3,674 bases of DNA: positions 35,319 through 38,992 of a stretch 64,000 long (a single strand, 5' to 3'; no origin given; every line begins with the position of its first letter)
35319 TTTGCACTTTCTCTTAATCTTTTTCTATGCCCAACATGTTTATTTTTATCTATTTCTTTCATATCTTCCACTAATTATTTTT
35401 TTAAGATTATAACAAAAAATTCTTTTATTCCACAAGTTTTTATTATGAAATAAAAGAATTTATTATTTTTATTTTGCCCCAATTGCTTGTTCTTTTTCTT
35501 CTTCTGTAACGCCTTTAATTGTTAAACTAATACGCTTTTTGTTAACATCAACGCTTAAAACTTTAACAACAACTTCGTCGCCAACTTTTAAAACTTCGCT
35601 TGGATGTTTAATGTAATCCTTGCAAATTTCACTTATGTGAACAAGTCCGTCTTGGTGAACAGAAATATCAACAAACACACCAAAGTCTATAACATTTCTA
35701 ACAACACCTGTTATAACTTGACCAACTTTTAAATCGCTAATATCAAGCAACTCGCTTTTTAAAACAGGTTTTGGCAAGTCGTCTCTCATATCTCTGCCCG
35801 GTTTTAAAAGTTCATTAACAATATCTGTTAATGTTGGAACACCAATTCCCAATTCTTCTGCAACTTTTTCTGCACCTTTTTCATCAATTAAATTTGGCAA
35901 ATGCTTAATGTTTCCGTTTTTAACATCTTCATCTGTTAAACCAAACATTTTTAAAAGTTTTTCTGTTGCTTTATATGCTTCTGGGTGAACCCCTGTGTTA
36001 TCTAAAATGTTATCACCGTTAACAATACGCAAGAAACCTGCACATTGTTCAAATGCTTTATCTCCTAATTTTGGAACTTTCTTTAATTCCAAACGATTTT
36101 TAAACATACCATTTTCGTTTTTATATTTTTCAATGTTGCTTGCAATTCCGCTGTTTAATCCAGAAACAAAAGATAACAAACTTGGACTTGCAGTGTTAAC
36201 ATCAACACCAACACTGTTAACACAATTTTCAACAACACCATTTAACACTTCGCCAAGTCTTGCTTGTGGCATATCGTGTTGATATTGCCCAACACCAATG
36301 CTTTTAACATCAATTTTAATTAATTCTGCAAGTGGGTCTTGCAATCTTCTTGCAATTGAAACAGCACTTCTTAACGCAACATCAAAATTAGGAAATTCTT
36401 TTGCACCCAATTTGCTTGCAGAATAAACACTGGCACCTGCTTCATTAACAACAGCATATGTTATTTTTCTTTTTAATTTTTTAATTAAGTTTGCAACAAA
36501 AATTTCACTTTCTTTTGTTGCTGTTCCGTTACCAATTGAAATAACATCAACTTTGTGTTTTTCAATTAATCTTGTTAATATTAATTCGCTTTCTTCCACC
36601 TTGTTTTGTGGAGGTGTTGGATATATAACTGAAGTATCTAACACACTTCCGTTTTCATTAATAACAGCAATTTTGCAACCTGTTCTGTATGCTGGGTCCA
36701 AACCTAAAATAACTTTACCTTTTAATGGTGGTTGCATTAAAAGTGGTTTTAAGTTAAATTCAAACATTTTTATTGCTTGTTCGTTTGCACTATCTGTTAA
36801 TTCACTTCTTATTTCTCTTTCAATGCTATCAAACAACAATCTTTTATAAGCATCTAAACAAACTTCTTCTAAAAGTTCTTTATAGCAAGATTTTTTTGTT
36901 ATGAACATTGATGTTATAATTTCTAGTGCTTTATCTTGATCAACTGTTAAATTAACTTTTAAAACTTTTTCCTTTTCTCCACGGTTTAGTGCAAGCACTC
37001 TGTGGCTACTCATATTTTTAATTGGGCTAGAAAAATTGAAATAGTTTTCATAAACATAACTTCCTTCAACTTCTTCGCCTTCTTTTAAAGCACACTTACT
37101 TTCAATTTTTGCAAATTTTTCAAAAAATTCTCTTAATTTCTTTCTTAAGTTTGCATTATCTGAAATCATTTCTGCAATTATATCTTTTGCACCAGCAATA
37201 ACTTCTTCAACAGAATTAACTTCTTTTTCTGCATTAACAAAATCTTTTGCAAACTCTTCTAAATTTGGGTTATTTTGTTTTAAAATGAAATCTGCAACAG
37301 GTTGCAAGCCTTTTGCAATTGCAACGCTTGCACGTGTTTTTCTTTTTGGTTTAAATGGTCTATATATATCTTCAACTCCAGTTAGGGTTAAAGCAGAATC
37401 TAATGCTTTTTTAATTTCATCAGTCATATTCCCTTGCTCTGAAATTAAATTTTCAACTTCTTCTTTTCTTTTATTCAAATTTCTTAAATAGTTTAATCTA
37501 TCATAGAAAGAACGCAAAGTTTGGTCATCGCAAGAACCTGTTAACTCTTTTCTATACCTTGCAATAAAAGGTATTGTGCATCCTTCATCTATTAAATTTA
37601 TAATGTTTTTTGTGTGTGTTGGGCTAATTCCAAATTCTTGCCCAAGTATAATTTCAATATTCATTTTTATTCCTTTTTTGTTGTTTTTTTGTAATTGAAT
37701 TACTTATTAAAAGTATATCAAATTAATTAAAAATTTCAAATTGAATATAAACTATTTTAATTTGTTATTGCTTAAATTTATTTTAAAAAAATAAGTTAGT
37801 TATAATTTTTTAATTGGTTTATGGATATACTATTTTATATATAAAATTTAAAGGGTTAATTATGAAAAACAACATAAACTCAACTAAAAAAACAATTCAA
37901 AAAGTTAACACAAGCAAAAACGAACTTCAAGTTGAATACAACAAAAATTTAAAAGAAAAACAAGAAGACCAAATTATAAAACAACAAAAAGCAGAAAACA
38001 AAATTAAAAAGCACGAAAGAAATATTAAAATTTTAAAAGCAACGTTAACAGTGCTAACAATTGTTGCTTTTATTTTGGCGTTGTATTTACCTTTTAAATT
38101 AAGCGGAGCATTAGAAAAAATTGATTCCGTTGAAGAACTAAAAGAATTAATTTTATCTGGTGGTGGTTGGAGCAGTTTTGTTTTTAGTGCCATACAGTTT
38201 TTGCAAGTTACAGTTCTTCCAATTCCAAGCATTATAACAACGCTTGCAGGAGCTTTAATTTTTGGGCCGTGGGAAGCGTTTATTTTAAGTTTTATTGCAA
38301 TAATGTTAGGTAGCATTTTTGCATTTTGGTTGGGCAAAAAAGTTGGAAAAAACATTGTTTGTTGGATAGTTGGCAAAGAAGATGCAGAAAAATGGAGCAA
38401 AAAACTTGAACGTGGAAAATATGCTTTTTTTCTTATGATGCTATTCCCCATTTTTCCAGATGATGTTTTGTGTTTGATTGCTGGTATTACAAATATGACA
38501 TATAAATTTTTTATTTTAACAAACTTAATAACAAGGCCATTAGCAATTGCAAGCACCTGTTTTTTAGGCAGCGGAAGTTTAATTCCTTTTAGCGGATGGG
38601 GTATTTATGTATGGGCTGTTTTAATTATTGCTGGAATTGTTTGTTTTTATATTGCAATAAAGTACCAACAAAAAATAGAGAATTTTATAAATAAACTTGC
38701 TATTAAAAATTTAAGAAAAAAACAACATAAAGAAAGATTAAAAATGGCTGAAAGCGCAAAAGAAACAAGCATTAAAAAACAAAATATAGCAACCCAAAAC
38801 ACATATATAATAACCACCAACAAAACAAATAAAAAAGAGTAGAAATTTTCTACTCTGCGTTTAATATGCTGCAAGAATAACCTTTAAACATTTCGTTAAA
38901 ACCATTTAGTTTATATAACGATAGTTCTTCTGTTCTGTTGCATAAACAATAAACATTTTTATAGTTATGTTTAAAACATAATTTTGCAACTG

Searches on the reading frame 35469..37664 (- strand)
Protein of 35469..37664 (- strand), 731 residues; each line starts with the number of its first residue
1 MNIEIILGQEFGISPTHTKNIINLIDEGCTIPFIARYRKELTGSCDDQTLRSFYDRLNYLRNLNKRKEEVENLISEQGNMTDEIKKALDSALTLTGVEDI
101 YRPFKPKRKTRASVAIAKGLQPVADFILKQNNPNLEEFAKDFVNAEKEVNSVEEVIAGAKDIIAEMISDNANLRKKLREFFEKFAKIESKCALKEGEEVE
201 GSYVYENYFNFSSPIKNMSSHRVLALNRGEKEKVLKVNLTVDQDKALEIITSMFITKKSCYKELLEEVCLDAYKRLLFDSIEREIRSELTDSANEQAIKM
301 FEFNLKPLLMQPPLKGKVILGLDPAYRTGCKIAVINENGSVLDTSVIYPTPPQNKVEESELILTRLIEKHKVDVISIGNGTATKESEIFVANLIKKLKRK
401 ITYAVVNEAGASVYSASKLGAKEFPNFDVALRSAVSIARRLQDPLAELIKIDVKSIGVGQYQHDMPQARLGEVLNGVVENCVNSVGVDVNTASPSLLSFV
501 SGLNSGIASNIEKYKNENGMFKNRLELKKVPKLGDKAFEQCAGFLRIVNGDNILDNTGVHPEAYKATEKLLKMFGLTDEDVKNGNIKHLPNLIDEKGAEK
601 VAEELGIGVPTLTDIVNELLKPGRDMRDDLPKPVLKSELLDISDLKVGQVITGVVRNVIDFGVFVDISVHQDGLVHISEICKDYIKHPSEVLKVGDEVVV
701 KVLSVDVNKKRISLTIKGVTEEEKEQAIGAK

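Call 17: search_protein_families(library=ncbifam, proteins=[window:35469-37664:-], max_evalue=1e-10)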
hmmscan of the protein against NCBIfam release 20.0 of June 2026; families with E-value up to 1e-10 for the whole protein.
window:35469-37664:- (731 aa): 22 families
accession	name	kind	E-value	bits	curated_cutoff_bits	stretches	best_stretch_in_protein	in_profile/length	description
NF005208.0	PRK06676.1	equivalog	4.8e-25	88.4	368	1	644-726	275-357/391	30S ribosomal protein S1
NF005973.0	PRK08059.1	equivalog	1.1e-21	77.2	148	1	643-726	3-86/123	S1 domain-containing post-transcriptional regulator GSP13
NF004954.0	PRK06299.1-4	equivalog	3.2e-21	75.1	727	1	643-722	187-265/560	30S ribosomal protein S1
NF005911.0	PRK07899.1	equivalog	3.5e-21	75.4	691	1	642-722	203-282/486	30S ribosomal protein S1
NF004952.0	PRK06299.1-2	equivalog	1.4e-20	73.2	524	1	642-721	213-291/580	30S ribosomal protein S1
NF040579.1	S1_dom_CvfD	subfamily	1.6e-20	73.4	117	1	646-726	2-82/113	CvfD/Ygs/GSP13 family RNA-binding post-transcriptional regulator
NF000907.0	PRK00087.1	equivalog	2.4e-20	72.3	624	1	645-726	561-642/671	bifunctional 4-hydroxy-3-methylbut-2-enyl diphosphate reductase/30S ribosomal protein S1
NF004953.0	PRK06299.1-3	equivalog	4.1e-19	68.3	720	1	642-722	208-287/580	30S ribosomal protein S1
TIGR00717.1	rpsA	equivalog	1e-18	67.2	577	1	644-721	184-260/516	30S ribosomal protein S1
NF004951.0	PRK06299.1-1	equivalog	1.2e-18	66.8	918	1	643-722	187-265/556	30S ribosomal protein S1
NF004955.0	PRK06299.1-5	equivalog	7.8e-18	64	878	1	642-723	193-273/566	30S ribosomal protein S1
NF006363.0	PRK08582.1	equivalog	3.1e-17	63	171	1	645-726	3-83/140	S1 domain-containing RNA-binding protein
NF004473.0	PRK05807.1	equivalog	9.8e-17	61.6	178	1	645-725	3-81/136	S1 domain-containing RNA-binding protein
NF008805.1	PRK11824.1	equivalog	1.3e-15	56.9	471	1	643-717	608-681/683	polyribonucleotide nucleotidyltransferase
NF005639.0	PRK07400.1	equivalog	2.3e-15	56.2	460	1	643-722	192-270/318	30S ribosomal protein S1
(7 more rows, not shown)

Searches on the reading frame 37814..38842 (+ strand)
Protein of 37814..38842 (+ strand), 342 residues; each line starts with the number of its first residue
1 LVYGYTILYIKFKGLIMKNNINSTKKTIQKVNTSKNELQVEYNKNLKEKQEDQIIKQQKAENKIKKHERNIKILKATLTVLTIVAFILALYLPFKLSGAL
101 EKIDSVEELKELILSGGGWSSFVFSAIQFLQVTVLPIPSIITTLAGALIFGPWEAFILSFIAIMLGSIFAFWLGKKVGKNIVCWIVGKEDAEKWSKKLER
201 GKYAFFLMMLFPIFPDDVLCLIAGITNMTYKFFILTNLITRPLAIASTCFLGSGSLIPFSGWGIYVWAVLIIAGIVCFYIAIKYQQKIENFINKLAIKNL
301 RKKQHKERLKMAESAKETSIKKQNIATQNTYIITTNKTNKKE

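Call 71: search_protein_families(library=pfam, proteins=[window:37814-38842:+], max_evalue=0.00001)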
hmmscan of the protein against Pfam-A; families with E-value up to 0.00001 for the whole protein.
window:37814-38842:+ (342 aa): 1 family
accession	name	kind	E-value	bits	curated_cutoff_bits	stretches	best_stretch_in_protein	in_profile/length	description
PF09335.16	VTT_dom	-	1.1e-22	81.3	33.9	1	137-253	1-122/123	VTT domain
